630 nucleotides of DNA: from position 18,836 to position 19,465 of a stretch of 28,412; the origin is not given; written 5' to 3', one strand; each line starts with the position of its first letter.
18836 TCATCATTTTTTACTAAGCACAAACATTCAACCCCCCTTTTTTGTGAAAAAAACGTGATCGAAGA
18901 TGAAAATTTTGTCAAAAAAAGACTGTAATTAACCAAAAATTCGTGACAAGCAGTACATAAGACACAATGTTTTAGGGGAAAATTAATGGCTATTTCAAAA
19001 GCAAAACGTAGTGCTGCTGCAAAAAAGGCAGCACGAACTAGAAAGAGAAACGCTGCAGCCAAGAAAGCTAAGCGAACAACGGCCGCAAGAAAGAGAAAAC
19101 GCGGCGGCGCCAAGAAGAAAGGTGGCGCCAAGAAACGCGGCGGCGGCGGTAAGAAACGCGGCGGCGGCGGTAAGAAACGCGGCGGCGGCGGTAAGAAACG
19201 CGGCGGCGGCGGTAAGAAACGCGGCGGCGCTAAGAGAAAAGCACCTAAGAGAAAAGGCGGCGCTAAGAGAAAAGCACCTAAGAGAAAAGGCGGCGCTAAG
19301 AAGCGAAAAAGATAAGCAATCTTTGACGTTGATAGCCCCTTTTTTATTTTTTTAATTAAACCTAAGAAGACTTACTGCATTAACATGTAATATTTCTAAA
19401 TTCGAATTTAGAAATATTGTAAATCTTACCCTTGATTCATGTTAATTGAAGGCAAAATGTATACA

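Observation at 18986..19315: GC-rich gene for a 109-aa protein made only of K/R/G/A-type residues with perfect tandem repeats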

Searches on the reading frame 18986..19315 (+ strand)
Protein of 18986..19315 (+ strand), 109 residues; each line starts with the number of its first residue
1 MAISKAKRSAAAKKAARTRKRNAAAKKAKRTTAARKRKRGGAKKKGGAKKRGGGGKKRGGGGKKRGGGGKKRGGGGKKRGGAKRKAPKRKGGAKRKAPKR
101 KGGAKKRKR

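Call 8: search_protein_families(library=pfam, proteins=[window:18986-19315:+], max_evalue=0.01)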
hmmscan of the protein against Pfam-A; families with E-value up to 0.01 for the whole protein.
window:18986-19315:+ (109 aa): 0 families

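Call 10: find_homologous_proteins(query=window:18986-19312:+, max_evalue=0.01)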
Query window:18986-19312:+ (109 aa): 7 proteins with E <= 0.01 among 8000 candidates.
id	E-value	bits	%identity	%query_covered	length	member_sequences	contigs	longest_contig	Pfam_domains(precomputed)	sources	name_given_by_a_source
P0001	2.4e-8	52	-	-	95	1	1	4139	-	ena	-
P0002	6.3e-7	48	-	-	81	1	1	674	-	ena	-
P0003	4.1e-5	42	-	-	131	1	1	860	-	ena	-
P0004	6.6e-5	41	61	52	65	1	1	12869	-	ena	-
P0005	1.0e-4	40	86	26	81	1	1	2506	-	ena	-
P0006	1.1e-4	40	-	-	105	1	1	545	-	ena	-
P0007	1.9e-4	40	83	28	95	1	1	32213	-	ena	-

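Call 11: find_encoding_contigs(protein=window:18986-19312:+, flank=6000, max_places=10)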
Protein window:18986-19312:+ (109 aa): no gene with exactly this product is on record in the collection.

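Call 13: find_encoding_contigs(protein=P0007, flank=8000, max_places=4)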
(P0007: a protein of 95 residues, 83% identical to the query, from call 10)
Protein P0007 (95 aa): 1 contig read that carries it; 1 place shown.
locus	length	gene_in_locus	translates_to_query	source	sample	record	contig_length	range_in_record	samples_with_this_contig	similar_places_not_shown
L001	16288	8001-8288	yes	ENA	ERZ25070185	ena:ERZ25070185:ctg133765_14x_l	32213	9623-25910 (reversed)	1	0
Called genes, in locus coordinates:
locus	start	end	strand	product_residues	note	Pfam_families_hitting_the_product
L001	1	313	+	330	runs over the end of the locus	PF00297:Ribosomal_L3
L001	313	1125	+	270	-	PF00573:Ribosomal_L4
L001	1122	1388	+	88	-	PF00276:Ribosomal_L23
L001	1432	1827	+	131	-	PF00203:Ribosomal_S19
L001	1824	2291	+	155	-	PF00237:Ribosomal_L22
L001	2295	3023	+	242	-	PF07650:KH_2, PF00189:Ribosomal_S3_C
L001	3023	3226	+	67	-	PF00831:Ribosomal_L29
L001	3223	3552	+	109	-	PF00366:Ribosomal_S17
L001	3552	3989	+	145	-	PF00238:Ribosomal_L14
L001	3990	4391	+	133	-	PF16906:Ribosomal_L26, PF00467:KOW (weak)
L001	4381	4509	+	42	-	-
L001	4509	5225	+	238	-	PF08071:RS4NT, PF00900:Ribosomal_S4e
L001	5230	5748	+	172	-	PF00281:Ribosomal_L5, PF00673:Ribosomal_L5_C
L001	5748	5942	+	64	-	PF00253:Ribosomal_S14 (weak)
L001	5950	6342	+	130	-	PF00410:Ribosomal_S8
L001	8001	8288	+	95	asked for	-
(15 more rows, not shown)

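Call 14: find_encoding_contigs(protein=P0004, flank=8000, max_places=4)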
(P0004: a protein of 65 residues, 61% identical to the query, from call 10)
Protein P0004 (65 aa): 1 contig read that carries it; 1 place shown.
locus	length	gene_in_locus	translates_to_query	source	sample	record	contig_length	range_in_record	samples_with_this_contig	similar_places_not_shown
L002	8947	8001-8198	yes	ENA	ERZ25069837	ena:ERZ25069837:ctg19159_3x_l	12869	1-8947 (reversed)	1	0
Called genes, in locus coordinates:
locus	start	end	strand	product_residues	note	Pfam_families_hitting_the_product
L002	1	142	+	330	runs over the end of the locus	PF00297:Ribosomal_L3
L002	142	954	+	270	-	PF00573:Ribosomal_L4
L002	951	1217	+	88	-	PF00276:Ribosomal_L23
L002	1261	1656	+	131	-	PF00203:Ribosomal_S19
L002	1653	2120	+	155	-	PF00237:Ribosomal_L22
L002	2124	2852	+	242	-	PF07650:KH_2, PF00189:Ribosomal_S3_C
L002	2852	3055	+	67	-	PF00831:Ribosomal_L29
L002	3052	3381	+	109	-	PF00366:Ribosomal_S17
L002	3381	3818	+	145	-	PF00238:Ribosomal_L14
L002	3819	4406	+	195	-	PF16906:Ribosomal_L26, PF00467:KOW (weak), PF23284:KOW2_Spt5 (weak)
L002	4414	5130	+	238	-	PF08071:RS4NT, PF00900:Ribosomal_S4e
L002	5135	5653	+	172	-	PF00281:Ribosomal_L5, PF00673:Ribosomal_L5_C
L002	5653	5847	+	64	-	PF00253:Ribosomal_S14 (weak)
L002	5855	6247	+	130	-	PF00410:Ribosomal_S8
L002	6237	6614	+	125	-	PF00347:Ribosomal_L6 (weak)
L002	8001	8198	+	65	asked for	-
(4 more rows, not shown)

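Call 15: find_encoding_contigs(protein=P0001, flank=5000, max_places=4)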
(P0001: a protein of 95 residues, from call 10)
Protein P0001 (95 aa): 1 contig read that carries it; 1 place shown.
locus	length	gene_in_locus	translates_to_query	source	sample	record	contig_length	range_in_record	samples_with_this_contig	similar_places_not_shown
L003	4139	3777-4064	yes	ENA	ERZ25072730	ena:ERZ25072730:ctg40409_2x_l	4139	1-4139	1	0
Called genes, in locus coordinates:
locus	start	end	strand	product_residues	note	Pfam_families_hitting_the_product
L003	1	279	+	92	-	?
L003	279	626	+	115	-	PF08071:RS4NT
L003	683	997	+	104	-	PF00900:Ribosomal_S4e (weak)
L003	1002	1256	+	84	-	PF00281:Ribosomal_L5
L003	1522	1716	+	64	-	PF00253:Ribosomal_S14 (weak)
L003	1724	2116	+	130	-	PF00410:Ribosomal_S8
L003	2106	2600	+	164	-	PF00347:Ribosomal_L6 (faint)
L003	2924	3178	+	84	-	-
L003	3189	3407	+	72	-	-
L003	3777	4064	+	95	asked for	-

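Call 16: find_encoding_contigs(protein=P0005, flank=5000, max_places=4)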
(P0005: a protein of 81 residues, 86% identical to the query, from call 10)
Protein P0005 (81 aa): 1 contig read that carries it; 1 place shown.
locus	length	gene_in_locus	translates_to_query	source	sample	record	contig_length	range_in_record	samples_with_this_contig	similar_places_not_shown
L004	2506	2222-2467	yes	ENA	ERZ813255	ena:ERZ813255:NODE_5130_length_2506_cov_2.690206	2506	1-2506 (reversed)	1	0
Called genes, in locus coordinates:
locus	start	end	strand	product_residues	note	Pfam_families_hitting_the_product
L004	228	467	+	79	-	-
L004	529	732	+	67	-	PF13432:TPR_16, PF13371:TPR_9 (weak), PF14559:TPR_19, PF13431:TPR_17 (weak), PF00515:TPR_1, PF07719:TPR_2, PF13181:TPR_8, PF13424:TPR_12 (weak), +4 more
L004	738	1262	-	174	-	PF09335:VTT_dom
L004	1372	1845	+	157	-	-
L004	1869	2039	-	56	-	-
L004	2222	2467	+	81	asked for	-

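Call 20: find_related_loci(query=A2, collection=genome_contigs, flank=3000)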
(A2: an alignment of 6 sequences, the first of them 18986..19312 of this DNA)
Query A2 (109 aa) in genome_contigs; peptide patterns used: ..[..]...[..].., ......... (x = any residue, [..] = any of these).
522 stretches matched a pattern; 31 encode a relative of the query (tblastn E <= 1e-3); 31 distinct loci.
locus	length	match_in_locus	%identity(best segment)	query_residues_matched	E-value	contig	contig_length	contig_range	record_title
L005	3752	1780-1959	58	1-67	1e-11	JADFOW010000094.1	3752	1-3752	MAG: Thaumarchaeota archaeon isolate B6T1L6 B6T1L6_NODE13412, whole genome shotgun sequence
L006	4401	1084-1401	45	1-98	1e-8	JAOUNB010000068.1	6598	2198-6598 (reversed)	MAG: Nitrosopumilus sp. isolate 8_1_July_SF_Bin59 8_1_July_SF_Bin59_scaffold_6056_c1, whole genome shotgun sequence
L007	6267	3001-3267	39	1-103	6e-8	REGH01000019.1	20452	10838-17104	MAG: Nitrosopumilus sp. isolate GoM_MAG4 NODE_885_length_20452_cov_11.846937, whole genome shotgun sequence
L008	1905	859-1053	48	4-80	9e-8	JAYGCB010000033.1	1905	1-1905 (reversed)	MAG: Candidatus Nitrosopelagicus sp. isolate OC6_2000m_MAG_101 OC6_2000m_contig_5114833, whole genome shotgun sequence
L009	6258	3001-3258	41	1-95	1e-7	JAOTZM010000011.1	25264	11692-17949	MAG: Nitrosopumilus sp. isolate 21_July_SF_Bin12 21_July_SF_Bin12_scaffold_54_c1, whole genome shotgun sequence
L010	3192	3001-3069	96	1-23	2e-7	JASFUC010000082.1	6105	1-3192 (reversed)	MAG: Nitrosopumilaceae archaeon isolate D1105M02metaG_Bin_188 D1105M02metaG_FD_scaffold_5788_c1, whole genome shotgun se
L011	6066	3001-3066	95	1-22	2e-7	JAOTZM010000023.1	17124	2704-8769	MAG: Nitrosopumilus sp. isolate 21_July_SF_Bin12 21_July_SF_Bin12_scaffold_140_c1, whole genome shotgun sequence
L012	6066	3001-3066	95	1-22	6e-7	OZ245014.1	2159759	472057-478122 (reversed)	MAG: Nitrosarchaeum sp. isolate 6c44fd2d-09a9-4874-8e7b-1c6d34cb83b8 genome assembly, chromosome: 1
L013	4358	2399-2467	91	1-23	1e-6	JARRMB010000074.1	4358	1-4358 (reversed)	MAG: Candidatus Bathyarchaeota archaeon isolate Spart_087_MAG scaffold_9242, whole genome shotgun sequence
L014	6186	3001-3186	49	1-67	8e-7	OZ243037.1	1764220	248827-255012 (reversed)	MAG: Cenarchaeum sp. isolate 896ed578-524e-491a-8620-395a69b8f1f8 genome assembly, chromosome: 1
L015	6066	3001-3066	95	1-22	2e-6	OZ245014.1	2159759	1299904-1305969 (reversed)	MAG: Nitrosarchaeum sp. isolate 6c44fd2d-09a9-4874-8e7b-1c6d34cb83b8 genome assembly, chromosome: 1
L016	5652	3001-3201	41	1-91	2e-6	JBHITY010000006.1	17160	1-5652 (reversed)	MAG: Nitrosopumilus sp. isolate TC2-3L-PW_bin.34 TC2-3L-PW_bin.34_contig0006, whole genome shotgun sequence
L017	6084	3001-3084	79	1-28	3e-6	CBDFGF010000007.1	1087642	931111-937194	MAG: Nitrosopumilus sp. isolate a36a2841-119c-4c6a-b68b-3669e44482b6 genome assembly, contig: contig_7, whole genome sho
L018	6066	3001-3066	91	1-22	3e-6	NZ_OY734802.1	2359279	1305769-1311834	MAG: Nitrosopumilus sp. isolate 9424c9fb-5f1c-4746-b453-2997914b57fc chromosome 1, complete sequence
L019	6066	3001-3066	91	1-22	4e-6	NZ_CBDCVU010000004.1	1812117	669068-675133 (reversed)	MAG: Nitrosopumilus sp. isolate d0d8156c-2fb4-46ba-bb7a-8f569bbeb246 contig_4, whole genome shotgun sequence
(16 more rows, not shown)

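Call 25: search_protein_families(library=ncbifam, proteins=[window:18986-19312:+], max_evalue=1)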
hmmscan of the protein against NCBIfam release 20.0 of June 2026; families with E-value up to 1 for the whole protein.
window:18986-19312:+ (109 aa): 0 families

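Call 26: search_protein_families(library=pfam, proteins=[window:18986-19312:+], max_evalue=1)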
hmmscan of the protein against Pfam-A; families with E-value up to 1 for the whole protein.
window:18986-19312:+ (109 aa): 1 family
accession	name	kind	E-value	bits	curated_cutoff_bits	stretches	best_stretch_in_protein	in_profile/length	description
PF07172.16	GRP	-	0.24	12.5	30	1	18-81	27-90/90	Glycine rich protein family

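Call 39: search_protein_representatives(alignment_id=A4)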
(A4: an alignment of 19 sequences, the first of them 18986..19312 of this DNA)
Query: 19 sequences, 73 profile positions. Proteins with E-value up to 0.001 (for the whole library): 122; up to 1e-10: 9; up to 1e-30: 0. The best 122 are listed.
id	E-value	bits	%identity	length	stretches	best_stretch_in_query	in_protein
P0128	4.5e-25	104.2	-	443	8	1-24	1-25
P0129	2.1e-23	98.9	-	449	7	1-25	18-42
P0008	3.0e-19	85.6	-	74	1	1-73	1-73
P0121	7.8e-13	65.0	-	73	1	1-73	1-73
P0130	1.1e-12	64.5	-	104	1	1-46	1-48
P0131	2.2e-12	63.6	-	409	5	1-25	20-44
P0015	1.0e-11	61.5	-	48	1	1-47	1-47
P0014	7.5e-11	58.7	-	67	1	1-56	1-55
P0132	7.7e-11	58.6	-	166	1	1-67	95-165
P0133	1.2e-10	58.1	-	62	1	1-60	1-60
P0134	4.5e-10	56.2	-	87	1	1-49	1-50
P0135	5.5e-10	55.9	-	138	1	1-67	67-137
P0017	6.0e-10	55.8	-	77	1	1-70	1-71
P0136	2.0e-09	54.1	-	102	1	1-44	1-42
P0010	9.4e-09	52.0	-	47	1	1-33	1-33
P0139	5.8e-08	49.4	-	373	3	4-23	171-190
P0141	2.1e-07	47.7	-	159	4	3-48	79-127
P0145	3.8e-07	46.8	-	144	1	1-51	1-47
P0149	1.3e-06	45.1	-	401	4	4-25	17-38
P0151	1.8e-06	44.6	-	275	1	2-45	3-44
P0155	2.6e-06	44.2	-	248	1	1-64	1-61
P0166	9.8e-06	42.3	-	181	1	1-50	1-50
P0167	1.3e-05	41.9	-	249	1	1-43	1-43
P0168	1.3e-05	41.9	-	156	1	2-47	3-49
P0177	4.1e-05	40.3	-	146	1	1-66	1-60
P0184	8.8e-05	39.2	-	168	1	1-61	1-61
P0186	1.1e-04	38.9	-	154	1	1-49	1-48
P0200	3.0e-04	37.5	-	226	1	1-66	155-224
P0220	9.4e-04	35.9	-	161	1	1-66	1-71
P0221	9.7e-04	35.9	-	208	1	3-62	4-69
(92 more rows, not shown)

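Call 41: search_protein_families(library=phrogs, proteins=[P0128, P0129, P0131, P0149, P0139, P0151, P0167, P0141, window:18986-19312:+], max_evalue=0.01)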
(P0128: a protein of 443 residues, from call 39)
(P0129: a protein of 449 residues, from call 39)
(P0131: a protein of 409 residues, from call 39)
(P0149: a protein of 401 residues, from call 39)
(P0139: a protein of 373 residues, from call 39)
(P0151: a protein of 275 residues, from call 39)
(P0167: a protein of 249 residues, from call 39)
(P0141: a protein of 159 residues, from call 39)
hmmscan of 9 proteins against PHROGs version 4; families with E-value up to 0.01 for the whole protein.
P0128 (443 aa): 0 families

P0129 (449 aa): 0 families

P0131 (409 aa): 0 families

P0149 (401 aa): 0 families

P0139 (373 aa): 1 family
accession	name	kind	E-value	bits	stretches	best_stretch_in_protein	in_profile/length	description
phrog_12127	-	unknown function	0.00035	21.2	1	108-189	194-263/414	-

P0151 (275 aa): 0 families

P0167 (249 aa): 0 families

P0141 (159 aa): 0 families

window:18986-19312:+ (109 aa): 0 families

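Call 42: search_protein_families(library=pfam, proteins=[P0128, P0129, P0131, P0149, P0139, P0151, P0167, P0141, P0155], max_evalue=0.1)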
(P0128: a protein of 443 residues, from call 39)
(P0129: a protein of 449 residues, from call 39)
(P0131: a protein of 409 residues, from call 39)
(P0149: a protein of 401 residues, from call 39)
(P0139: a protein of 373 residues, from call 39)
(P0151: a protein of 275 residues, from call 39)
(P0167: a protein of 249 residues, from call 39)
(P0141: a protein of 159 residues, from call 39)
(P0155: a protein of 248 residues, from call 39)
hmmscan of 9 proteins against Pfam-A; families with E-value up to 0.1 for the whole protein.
P0128 (443 aa): 0 families

P0129 (449 aa): 0 families

P0131 (409 aa): 0 families

P0149 (401 aa): 0 families

P0139 (373 aa): 3 families
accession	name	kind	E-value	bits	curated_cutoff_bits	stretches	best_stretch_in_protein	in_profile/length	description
PF11304.13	DUF3106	-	0.012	16.5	24.3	0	116-187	4-75/104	Protein of unknown function (DUF3106)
PF20442.3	BrxL_N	-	0.057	13.8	28.2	0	211-264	60-114/132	BREX system Lon protease-like protein BrxL N-terminal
PF15825.10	FAM25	-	0.083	13.6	27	0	282-316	7-41/65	FAM25 family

P0151 (275 aa): 1 family
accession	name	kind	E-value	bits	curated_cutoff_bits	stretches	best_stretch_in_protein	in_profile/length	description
PF08348.17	PAS_6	-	0.051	13.9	27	0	42-93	40-91/115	YheO-like PAS domain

P0167 (249 aa): 0 families

P0141 (159 aa): 1 family
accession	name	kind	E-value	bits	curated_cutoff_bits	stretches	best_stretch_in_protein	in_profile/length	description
PF10346.14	Con-6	-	0.04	14.2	25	0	13-26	2-15/34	Conidiation protein 6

P0155 (248 aa): 0 families

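Call 43: find_encoding_contigs(protein=P0128, flank=8000, max_places=3)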
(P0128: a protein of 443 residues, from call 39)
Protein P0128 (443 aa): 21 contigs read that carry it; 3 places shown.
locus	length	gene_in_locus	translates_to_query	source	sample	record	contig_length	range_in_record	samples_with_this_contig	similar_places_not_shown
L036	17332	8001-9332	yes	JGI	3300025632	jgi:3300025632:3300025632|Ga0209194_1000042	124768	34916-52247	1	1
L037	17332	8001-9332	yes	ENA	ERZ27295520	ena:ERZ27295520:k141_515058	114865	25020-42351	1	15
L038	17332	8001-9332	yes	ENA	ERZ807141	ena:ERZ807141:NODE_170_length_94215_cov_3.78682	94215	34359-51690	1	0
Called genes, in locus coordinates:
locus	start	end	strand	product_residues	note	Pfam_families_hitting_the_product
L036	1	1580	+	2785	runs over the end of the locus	PF00625:Guanylate_kin, PF01068:DNA_ligase_A_M, PF25176:DUF7831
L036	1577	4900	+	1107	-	-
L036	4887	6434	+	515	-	PF00118:Cpn60_TCP1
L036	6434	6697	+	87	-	-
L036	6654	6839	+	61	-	-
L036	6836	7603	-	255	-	-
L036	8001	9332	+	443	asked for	-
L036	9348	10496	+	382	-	-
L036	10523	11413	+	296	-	-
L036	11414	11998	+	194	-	-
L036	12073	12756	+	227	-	-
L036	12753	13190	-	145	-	-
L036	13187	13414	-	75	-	-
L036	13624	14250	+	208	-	-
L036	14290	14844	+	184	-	-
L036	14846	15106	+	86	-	-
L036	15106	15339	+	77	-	-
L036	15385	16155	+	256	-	-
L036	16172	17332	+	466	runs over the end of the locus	-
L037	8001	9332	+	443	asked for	-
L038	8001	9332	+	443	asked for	-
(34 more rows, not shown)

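Call 49: predict_structure(alignment_id=A4)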
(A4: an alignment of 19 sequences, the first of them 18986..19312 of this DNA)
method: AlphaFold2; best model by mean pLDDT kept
length: 109 residues; sequences in the alignment: 19
mean_pLDDT: 65.6   pTM: 0.31
mean pLDDT of the five models: 65.6, 65.0, 64.1, 63.7, 61.8
residues with pLDDT >= 90: 25; 70-90: 13; 50-70: 40; < 50: 31
segments of 3 or more residues with pLDDT < 50: 46-56, 58-63, 66-70, 73-81
pLDDT, mean of each block of 10 residues (from residue 1): 90 96 92 76 50 43 45 47 60 63 58
secondary structure, 60 per line:
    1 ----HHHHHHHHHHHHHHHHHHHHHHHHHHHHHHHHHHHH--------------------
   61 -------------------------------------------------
elements in order: H5-40

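Call 57: search_protein_families(library=phrogs, proteins=[L036:1577-4900:+, L036:4887-6434:+, L036:6836-7603:-, L036:9348-10496:+, L036:10523-11413:+, L036:11414-11998:+, L036:12073-12756:+, L036:13624-14250:+, L036:14290-14844:+, L036:15385-16155:+], max_evalue=0.001)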
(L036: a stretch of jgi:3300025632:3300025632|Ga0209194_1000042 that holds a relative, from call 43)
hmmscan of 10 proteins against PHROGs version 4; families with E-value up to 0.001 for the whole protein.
L036:1577-4900:+ (1107 aa): 0 families

L036:4887-6434:+ (515 aa): 1 family
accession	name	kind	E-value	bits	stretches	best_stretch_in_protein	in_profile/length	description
phrog_5725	-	other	5.8e-39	135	2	20-295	4-267/540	chaperonin groEL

L036:6836-7603:- (255 aa): 2 families
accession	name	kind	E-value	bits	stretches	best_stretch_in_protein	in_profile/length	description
phrog_2666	-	head and packaging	8.2e-09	35.6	1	18-194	319-490/555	terminase large subunit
phrog_7035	-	unknown function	6.4e-05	22.5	0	121-187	486-557/969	-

L036:9348-10496:+ (382 aa): 0 families

L036:10523-11413:+ (296 aa): 0 families

L036:11414-11998:+ (194 aa): 0 families

L036:12073-12756:+ (227 aa): 0 families

L036:13624-14250:+ (208 aa): 0 families

L036:14290-14844:+ (184 aa): 0 families

L036:15385-16155:+ (256 aa): 0 families

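Call 63: find_encoding_contigs(protein=P0135, flank=6000, max_places=4)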
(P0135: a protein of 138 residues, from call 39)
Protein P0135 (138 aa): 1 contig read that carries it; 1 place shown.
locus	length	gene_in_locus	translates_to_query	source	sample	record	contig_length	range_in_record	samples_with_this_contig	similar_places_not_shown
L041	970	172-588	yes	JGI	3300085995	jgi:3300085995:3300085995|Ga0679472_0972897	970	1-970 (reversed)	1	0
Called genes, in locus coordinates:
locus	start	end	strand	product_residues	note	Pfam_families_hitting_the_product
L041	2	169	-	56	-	?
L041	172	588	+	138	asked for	-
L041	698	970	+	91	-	?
